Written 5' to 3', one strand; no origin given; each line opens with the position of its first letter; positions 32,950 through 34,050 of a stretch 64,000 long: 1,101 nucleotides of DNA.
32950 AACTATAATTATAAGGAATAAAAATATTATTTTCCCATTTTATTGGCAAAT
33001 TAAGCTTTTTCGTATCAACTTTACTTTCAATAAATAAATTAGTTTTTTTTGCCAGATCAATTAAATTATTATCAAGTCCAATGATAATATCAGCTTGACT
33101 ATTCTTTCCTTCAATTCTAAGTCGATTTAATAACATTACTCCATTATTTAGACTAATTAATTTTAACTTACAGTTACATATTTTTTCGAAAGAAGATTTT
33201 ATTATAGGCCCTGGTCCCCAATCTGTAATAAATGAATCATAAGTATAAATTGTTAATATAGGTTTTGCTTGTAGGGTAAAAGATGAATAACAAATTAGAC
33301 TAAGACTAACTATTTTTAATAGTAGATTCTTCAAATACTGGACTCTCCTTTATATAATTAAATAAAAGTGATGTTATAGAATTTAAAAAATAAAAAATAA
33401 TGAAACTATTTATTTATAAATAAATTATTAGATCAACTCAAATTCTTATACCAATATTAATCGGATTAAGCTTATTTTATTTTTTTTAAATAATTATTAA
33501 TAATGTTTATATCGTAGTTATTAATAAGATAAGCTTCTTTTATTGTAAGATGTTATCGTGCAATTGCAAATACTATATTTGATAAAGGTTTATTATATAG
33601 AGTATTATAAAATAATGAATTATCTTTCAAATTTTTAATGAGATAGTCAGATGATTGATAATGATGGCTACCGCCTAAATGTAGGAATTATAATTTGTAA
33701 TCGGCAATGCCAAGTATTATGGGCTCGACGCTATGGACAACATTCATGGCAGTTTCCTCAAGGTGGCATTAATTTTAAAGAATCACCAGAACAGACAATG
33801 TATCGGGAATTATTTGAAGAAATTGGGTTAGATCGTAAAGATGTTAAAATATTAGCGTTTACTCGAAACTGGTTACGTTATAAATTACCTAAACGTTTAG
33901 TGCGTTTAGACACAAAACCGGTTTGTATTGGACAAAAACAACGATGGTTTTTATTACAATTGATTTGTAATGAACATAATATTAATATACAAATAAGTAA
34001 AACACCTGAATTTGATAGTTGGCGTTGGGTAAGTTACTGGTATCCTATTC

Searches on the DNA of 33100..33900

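Call 54: search_rna_families(source=window, start=33100, end=33900, threshold=evalue, max_evalue=10, show_alignments=1)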
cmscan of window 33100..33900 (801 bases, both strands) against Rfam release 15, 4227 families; matches with E-value up to 10: 0.
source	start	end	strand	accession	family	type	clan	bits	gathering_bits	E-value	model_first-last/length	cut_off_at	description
